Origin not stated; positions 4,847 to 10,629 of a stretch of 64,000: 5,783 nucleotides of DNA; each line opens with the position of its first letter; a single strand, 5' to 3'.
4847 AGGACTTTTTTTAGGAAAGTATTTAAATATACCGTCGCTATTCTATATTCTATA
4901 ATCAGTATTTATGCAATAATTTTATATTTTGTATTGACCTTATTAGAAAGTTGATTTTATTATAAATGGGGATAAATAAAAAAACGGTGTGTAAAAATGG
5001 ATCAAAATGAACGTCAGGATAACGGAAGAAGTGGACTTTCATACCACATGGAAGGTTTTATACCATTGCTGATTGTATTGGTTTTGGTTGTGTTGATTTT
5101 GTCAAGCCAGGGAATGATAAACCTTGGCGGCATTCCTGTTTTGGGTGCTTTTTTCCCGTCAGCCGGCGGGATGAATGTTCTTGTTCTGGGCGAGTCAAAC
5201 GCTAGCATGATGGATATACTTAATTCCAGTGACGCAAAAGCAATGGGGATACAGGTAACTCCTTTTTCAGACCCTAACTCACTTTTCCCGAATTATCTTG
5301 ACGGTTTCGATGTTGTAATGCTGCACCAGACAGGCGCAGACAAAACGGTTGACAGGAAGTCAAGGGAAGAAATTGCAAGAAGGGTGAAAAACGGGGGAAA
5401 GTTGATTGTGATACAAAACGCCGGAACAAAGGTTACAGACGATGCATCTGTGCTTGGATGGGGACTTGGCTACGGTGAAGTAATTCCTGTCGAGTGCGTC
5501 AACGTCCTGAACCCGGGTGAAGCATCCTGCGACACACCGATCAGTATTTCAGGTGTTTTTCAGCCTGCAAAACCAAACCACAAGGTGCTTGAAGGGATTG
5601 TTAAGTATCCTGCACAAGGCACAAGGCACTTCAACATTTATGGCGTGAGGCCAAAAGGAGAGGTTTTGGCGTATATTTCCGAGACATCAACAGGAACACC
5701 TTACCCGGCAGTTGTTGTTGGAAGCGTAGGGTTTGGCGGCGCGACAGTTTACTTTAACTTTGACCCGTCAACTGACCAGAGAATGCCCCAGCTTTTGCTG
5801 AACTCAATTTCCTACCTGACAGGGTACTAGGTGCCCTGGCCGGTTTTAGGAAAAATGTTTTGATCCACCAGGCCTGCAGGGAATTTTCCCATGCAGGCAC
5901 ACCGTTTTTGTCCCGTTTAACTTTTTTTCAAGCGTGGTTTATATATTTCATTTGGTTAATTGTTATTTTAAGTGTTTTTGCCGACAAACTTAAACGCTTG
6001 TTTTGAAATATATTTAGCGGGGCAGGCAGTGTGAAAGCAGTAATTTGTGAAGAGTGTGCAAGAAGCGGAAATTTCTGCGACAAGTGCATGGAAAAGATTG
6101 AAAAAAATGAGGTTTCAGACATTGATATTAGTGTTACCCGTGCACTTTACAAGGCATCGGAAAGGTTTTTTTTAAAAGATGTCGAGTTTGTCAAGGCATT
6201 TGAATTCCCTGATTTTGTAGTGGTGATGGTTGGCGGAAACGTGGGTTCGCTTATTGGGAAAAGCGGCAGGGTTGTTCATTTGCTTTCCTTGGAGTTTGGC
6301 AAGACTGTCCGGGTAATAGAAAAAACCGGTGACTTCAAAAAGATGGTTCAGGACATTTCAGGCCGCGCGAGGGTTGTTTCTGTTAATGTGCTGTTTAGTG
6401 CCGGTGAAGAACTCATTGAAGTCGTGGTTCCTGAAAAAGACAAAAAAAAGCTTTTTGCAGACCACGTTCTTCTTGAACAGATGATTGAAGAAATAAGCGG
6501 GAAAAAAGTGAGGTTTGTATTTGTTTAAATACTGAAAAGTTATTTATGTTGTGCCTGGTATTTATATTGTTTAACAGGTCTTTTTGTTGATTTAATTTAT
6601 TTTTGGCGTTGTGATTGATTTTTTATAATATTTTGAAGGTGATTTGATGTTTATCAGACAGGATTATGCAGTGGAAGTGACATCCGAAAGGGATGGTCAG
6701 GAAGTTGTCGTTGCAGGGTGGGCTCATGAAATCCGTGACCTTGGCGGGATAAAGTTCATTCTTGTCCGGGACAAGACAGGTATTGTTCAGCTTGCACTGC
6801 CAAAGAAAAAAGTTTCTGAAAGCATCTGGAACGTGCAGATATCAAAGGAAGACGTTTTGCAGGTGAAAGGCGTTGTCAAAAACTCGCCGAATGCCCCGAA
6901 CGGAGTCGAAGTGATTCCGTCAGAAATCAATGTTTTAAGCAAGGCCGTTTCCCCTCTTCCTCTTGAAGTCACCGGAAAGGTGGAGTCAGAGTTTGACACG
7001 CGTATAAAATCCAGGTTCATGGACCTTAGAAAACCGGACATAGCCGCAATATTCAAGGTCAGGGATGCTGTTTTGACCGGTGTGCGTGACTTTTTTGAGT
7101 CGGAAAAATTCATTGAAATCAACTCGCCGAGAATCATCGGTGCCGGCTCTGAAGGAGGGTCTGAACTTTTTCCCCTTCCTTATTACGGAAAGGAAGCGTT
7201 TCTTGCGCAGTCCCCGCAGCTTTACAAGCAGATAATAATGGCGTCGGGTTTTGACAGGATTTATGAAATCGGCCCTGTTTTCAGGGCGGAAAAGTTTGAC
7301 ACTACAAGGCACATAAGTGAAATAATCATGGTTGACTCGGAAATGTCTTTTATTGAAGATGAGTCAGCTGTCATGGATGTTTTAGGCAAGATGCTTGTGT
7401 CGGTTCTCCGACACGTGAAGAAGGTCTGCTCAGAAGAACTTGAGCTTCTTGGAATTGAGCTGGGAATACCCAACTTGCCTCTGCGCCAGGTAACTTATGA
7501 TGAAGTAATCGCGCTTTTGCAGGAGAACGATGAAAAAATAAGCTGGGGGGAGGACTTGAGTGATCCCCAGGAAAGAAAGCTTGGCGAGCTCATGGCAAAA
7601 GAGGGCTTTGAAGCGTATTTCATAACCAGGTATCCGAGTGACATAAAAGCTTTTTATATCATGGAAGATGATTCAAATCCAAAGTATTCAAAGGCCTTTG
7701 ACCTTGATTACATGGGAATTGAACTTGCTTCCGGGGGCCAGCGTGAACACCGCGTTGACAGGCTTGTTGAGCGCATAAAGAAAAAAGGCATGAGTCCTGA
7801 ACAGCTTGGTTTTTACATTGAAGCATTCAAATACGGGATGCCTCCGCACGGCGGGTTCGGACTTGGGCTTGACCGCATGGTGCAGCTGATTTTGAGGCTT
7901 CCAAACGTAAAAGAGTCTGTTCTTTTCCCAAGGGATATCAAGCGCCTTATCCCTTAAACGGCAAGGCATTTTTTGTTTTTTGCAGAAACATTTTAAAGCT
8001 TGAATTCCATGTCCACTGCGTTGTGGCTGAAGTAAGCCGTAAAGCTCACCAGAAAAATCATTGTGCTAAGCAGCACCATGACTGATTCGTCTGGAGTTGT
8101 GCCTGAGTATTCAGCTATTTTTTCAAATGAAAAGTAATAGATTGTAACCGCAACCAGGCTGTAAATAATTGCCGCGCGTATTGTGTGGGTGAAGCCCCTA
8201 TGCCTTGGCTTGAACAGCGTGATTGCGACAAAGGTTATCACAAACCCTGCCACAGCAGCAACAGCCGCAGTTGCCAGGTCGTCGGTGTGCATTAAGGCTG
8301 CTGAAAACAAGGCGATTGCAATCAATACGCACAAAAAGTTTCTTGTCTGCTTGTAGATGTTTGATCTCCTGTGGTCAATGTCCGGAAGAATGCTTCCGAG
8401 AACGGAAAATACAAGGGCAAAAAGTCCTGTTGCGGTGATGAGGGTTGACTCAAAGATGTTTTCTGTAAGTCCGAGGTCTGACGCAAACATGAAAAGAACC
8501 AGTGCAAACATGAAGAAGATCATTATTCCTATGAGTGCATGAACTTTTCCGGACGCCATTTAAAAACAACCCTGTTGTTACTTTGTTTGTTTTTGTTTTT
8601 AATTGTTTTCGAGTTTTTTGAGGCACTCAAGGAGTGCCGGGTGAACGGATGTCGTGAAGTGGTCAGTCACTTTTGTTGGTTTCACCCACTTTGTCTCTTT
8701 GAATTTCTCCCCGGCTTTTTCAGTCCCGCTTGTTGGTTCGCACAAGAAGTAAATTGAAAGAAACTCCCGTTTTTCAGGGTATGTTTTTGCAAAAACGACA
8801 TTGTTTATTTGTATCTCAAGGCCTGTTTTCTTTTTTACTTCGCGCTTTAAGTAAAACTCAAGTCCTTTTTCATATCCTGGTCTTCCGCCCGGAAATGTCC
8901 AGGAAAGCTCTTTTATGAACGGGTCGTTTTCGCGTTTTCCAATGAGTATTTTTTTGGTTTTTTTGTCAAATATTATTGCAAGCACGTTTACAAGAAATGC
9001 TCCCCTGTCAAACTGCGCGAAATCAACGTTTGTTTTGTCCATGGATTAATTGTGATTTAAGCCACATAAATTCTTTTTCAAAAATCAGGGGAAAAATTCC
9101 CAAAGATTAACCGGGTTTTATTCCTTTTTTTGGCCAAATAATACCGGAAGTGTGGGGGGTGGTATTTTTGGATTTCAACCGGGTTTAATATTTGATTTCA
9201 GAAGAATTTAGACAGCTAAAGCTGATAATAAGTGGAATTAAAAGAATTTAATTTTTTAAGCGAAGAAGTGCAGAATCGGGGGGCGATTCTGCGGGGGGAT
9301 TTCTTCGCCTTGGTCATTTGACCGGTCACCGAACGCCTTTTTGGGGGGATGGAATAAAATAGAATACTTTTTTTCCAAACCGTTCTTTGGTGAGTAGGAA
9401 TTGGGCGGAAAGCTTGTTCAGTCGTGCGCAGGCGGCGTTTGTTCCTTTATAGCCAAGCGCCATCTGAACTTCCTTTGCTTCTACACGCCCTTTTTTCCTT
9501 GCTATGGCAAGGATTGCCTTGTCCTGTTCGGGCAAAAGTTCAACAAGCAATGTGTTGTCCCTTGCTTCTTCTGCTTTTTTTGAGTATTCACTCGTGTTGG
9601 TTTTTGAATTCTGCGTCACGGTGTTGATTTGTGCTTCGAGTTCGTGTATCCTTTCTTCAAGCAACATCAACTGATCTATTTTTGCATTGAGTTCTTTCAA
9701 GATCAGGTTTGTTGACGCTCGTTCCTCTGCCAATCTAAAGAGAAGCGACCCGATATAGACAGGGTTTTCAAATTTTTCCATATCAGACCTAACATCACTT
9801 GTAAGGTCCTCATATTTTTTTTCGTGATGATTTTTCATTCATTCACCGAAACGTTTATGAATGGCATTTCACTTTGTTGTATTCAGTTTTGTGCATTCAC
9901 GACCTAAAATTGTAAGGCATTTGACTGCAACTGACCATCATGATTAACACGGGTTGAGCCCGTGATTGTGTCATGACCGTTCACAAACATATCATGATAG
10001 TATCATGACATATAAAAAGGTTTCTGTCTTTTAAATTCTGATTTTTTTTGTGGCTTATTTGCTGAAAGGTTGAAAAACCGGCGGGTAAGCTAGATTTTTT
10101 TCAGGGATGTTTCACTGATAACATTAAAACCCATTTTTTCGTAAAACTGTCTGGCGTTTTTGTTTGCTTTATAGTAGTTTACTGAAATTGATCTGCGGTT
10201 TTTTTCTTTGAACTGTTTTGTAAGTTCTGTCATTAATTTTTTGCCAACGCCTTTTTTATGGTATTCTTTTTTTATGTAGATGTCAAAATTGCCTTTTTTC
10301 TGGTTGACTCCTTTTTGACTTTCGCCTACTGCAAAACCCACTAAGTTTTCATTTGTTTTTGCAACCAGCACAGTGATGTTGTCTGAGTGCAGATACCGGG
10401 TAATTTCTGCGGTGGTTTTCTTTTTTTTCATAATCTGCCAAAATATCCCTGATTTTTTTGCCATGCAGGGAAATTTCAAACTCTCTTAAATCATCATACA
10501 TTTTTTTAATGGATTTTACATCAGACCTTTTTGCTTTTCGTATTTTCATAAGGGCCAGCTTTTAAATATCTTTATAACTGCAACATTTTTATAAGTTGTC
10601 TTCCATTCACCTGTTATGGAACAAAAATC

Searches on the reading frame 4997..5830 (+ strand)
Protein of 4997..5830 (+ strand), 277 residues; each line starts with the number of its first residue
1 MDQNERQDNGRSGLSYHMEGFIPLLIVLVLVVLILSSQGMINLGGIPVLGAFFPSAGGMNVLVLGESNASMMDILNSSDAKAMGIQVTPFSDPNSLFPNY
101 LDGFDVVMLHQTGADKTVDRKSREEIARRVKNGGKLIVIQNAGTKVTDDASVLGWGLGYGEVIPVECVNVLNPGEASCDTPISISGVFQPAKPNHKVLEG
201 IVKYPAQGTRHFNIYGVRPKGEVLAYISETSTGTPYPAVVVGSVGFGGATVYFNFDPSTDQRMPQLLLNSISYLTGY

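Call 55: search_protein_families(library=pfam, proteins=[window:4997-5830:+], max_evalue=0.00001)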
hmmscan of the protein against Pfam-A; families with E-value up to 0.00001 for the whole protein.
window:4997-5830:+ (277 aa): 1 family
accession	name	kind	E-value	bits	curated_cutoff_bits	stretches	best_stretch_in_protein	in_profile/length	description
PF06283.17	ThuA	-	7.7e-06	26.7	33.4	0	81-254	28-185/209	Trehalose utilisation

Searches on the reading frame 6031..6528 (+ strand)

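Call 55: search_protein_families(library=pfam, proteins=[window:6031-6528:+], max_evalue=0.00001)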
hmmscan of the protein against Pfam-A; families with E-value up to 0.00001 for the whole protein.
window:6031-6528:+ (165 aa): 1 family
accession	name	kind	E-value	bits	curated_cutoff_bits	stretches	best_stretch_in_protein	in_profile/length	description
PF13184.12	KH_5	-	1.5e-06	28.7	27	1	70-120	18-69/69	NusA-like KH domain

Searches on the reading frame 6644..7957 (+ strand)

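Call 55: search_protein_families(library=pfam, proteins=[window:6644-7957:+], max_evalue=0.00001)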
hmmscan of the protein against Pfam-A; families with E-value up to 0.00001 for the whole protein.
window:6644-7957:+ (437 aa): 2 families
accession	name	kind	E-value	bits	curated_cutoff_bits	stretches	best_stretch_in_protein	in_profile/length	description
PF00152.25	tRNA-synt_2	-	2e-85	287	25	1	118-431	3-307/308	tRNA synthetases class II (D, K and N)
PF01336.31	tRNA_anti-codon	-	1.8e-13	50.7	27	1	21-98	1-75/75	OB-fold nucleic acid binding domain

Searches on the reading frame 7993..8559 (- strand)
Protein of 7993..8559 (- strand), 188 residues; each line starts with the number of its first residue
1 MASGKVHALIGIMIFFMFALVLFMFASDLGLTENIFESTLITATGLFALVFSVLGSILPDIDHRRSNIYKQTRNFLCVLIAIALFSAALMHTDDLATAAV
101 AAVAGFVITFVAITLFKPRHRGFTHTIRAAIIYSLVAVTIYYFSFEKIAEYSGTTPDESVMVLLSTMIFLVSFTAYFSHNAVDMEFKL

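Call 55: search_protein_families(library=pfam, proteins=[window:7993-8559:-], max_evalue=0.00001)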
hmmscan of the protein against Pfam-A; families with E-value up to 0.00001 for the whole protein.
window:7993-8559:- (188 aa): 1 family
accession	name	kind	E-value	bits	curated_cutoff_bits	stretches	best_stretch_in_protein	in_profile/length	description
PF04307.19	YdjM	-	7.8e-12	45.5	29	1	5-184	4-107/176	YdjM inner membrane protein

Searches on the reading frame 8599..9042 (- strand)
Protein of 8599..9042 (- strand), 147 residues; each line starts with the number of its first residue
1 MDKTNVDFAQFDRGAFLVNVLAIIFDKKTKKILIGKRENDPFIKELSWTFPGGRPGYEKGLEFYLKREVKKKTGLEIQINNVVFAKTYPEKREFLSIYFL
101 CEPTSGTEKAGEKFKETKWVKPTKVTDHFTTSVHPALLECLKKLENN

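Call 55: search_protein_families(library=pfam, proteins=[window:8599-9042:-], max_evalue=0.00001)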
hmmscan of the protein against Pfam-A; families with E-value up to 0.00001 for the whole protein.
window:8599-9042:- (147 aa): 1 family
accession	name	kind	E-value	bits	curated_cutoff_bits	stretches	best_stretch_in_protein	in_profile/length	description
PF00293.34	NUDIX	-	4.8e-11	43.2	21.1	1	18-126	4-119/134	NUDIX domain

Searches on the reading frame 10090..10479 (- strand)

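Call 55: search_protein_families(library=pfam, proteins=[window:10090-10479:-], max_evalue=0.00001)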
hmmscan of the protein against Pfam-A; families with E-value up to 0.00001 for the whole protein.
window:10090-10479:- (129 aa): 6 families
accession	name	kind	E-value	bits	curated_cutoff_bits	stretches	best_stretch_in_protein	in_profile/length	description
PF13673.13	Acetyltransf_10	-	7.8e-16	58.7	23.6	1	22-124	18-113/128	Acetyltransferase (GNAT) domain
PF13508.13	Acetyltransf_7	-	1.2e-15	58.1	27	1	34-119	2-83/84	Acetyltransferase (GNAT) domain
PF00583.31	Acetyltransf_1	-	2.8e-15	57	20.7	1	24-118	19-116/116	Acetyltransferase (GNAT) family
PF13420.13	Acetyltransf_4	-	6.5e-09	36.4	24.3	1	26-121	37-137/155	Acetyltransferase (GNAT) domain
PF08445.16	FR47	-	2.8e-08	34.1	22.1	1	67-124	27-83/86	FR47-like protein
PF13302.13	Acetyltransf_3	-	8.5e-07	30.2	25.4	1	24-119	39-138/138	Acetyltransferase (GNAT) domain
